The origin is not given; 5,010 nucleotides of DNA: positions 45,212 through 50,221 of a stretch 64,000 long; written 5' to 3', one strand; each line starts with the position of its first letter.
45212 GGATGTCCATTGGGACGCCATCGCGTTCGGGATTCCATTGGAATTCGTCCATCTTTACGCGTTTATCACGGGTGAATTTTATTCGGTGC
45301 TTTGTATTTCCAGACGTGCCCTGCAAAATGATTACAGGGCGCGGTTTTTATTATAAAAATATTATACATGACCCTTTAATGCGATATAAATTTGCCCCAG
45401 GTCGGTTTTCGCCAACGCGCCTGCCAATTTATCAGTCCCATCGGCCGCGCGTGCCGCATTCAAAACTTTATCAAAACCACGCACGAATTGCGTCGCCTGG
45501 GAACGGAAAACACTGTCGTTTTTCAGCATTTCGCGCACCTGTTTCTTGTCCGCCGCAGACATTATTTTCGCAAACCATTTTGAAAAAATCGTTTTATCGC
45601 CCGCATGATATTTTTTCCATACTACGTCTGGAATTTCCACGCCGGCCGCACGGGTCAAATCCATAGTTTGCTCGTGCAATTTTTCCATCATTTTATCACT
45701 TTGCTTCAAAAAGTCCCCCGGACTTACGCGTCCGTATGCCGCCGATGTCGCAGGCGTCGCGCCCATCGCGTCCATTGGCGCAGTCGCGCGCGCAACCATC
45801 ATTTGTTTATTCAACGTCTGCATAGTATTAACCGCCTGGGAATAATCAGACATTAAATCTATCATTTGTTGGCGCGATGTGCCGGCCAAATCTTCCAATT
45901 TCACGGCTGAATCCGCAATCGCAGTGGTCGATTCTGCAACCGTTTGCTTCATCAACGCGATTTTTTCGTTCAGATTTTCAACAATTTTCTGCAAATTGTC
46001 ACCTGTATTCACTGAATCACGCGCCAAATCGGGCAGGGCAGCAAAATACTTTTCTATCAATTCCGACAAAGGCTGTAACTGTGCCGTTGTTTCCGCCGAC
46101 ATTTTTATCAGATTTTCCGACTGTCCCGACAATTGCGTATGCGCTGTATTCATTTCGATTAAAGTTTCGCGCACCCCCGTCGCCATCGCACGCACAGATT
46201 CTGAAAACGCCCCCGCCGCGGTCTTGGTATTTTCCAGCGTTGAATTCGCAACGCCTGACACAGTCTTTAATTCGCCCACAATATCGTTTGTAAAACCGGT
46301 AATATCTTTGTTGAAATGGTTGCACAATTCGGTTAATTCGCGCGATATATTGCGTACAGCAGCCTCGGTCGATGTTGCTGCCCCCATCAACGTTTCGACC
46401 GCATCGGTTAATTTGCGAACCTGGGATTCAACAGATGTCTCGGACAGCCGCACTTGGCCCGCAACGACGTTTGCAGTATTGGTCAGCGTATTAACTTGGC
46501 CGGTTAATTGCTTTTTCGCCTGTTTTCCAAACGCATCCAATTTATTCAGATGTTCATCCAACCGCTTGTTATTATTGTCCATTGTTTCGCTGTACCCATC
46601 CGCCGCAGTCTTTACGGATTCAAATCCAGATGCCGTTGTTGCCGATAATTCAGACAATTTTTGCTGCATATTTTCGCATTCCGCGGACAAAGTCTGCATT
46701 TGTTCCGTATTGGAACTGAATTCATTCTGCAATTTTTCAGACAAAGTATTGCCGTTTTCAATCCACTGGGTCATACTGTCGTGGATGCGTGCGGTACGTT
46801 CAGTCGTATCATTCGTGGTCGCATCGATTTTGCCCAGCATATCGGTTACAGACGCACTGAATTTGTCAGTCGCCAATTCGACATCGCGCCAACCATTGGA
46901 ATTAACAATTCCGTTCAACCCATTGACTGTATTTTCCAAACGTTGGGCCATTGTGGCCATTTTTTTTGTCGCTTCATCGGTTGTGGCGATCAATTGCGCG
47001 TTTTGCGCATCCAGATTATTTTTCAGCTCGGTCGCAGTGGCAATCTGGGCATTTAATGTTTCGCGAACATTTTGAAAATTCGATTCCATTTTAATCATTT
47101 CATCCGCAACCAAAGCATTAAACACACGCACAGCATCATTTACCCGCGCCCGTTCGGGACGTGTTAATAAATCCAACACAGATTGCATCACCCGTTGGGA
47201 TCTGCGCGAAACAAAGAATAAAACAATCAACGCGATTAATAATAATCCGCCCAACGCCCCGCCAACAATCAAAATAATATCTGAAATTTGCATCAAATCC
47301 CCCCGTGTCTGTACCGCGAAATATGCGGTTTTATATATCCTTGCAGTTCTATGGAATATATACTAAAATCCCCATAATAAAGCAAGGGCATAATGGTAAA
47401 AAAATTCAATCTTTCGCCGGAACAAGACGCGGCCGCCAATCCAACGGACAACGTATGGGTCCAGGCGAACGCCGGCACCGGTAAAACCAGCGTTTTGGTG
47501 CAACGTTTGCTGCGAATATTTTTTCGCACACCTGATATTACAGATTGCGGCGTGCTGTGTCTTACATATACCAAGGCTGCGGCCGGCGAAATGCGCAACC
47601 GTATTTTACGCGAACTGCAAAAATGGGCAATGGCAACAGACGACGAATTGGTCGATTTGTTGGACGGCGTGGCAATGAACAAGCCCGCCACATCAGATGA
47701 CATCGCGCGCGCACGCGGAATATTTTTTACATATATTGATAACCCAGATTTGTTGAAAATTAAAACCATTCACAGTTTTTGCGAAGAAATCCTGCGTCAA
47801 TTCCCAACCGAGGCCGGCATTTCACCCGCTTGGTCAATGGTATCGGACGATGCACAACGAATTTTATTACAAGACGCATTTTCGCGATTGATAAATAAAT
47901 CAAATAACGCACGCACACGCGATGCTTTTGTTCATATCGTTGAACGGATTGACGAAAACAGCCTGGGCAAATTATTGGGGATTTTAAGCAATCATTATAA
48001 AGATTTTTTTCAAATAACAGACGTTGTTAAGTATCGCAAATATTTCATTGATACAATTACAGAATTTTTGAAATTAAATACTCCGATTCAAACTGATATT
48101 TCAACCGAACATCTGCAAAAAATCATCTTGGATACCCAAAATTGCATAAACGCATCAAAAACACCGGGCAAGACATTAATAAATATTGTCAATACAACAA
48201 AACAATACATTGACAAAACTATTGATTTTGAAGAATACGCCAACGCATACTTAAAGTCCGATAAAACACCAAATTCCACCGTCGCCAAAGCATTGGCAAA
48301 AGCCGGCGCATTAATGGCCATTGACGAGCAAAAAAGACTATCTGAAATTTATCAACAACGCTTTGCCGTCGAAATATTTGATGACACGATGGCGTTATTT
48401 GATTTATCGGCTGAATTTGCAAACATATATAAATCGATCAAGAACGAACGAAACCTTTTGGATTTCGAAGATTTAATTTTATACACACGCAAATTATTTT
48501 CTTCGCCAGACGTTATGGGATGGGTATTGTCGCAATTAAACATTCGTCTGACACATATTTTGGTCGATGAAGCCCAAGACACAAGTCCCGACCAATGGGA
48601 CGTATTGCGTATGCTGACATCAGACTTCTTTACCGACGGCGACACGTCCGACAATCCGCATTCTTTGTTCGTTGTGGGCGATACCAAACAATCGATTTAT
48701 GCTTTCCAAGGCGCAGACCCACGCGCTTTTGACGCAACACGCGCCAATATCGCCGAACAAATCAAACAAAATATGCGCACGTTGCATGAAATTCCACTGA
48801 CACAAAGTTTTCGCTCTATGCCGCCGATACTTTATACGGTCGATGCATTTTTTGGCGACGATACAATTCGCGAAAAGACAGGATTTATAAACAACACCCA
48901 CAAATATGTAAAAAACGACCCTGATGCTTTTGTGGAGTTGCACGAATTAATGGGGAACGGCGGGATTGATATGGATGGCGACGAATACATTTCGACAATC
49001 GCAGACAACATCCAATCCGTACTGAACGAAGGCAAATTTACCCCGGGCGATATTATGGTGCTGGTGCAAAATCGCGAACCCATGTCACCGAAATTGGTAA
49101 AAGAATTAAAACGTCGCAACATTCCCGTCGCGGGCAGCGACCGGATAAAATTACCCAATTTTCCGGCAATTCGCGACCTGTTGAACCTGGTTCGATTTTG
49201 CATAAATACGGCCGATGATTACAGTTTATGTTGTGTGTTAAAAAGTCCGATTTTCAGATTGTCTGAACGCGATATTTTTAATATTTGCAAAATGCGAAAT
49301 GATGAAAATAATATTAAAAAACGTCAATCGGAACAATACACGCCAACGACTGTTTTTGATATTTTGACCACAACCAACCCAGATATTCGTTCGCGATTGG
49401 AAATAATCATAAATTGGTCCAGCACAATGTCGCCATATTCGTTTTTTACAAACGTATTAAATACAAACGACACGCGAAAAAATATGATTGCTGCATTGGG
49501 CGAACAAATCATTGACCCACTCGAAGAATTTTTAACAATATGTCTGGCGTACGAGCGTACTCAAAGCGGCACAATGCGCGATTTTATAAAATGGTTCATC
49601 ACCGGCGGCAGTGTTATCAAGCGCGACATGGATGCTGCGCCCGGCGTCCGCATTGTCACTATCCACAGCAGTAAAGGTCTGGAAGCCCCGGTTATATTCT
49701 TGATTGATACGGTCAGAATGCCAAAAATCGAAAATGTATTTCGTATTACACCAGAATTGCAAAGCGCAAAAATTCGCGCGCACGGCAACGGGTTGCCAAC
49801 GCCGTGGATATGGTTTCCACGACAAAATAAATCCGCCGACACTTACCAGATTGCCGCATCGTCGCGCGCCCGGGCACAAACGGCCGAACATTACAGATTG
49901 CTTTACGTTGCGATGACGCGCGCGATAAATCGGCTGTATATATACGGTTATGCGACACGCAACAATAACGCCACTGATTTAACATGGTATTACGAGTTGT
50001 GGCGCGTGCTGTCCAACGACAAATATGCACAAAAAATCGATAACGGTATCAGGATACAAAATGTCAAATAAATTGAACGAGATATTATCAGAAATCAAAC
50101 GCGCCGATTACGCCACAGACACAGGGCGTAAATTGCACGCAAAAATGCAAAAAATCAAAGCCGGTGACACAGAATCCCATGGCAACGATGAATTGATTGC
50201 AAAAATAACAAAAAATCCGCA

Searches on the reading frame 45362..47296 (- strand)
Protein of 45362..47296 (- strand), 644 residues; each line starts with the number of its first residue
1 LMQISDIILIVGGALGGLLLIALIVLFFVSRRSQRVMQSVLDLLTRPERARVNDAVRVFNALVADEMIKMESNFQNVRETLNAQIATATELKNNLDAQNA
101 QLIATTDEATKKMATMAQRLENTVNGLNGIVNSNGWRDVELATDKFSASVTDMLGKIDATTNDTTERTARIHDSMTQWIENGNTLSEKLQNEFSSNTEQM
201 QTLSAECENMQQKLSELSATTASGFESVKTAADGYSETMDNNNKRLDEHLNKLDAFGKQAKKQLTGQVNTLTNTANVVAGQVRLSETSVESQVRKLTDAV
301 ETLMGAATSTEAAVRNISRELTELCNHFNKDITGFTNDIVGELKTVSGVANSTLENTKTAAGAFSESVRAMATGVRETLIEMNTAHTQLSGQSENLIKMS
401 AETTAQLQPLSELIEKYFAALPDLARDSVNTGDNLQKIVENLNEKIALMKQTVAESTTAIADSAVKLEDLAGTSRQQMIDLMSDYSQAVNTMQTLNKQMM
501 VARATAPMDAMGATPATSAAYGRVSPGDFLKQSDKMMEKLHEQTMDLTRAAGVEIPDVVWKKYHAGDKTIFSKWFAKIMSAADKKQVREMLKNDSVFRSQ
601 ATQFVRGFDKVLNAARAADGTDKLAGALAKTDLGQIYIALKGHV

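Call 45: search_protein_families(library=pfam, proteins=[window:45362-47296:-], max_evalue=0.001)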
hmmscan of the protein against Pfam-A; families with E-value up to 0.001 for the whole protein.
window:45362-47296:- (644 aa): 2 families
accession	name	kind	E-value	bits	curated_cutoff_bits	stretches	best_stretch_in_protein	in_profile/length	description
PF04513.17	Baculo_PEP_C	-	1.8e-06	28.5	38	0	250-364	4-118/140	Baculovirus polyhedron envelope protein, PEP, C terminus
PF10157.14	BORCS6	-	5.4e-05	23.7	35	0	419-497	7-88/101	BLOC-1-related complex sub-unit 6 C-terminal helix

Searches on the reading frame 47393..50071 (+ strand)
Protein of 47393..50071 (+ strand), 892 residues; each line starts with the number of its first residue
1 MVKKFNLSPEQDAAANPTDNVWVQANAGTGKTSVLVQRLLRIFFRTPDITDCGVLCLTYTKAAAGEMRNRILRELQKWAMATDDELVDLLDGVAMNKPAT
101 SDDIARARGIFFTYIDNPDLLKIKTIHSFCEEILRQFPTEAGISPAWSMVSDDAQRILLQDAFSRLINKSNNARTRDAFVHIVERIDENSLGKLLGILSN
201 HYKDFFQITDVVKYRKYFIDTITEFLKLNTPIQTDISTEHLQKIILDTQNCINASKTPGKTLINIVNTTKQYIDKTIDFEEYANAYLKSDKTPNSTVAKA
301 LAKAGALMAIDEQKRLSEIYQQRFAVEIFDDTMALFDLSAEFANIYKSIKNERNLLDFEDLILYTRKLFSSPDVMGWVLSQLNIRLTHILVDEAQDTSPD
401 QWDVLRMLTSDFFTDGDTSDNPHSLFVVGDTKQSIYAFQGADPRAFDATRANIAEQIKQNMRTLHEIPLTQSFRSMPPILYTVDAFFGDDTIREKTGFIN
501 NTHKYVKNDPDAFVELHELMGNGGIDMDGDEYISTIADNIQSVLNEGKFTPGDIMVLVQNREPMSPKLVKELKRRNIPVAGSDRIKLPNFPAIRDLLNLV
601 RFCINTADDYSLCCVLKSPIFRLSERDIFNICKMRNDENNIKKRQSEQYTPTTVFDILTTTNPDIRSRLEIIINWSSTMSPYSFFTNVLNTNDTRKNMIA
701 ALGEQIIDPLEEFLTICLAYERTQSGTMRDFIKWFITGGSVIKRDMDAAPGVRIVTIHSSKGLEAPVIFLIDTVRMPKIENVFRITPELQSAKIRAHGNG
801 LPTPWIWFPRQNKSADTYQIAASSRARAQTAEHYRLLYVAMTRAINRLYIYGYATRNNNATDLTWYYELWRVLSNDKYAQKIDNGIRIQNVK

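Call 45: search_protein_families(library=pfam, proteins=[window:47393-50071:+], max_evalue=0.001)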
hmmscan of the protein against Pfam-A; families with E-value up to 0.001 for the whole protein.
window:47393-50071:+ (892 aa): 4 families
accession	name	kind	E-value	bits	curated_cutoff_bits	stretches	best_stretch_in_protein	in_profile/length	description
PF00580.27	UvrD-helicase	-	4.1e-50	171.4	23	1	8-449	2-266/271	UvrD/REP helicase N-terminal domain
PF13361.12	UvrD_C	-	2.8e-23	83.3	25.6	1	530-850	51-345/350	UvrD-like helicase C-terminal domain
PF13245.12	AAA_19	-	1.3e-11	45.3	25.1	1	15-129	8-71/134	AAA domain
PF13538.12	UvrD_C_2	-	6.6e-09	35.9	27.4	0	752-774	2-24/52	UvrD-like helicase C-terminal domain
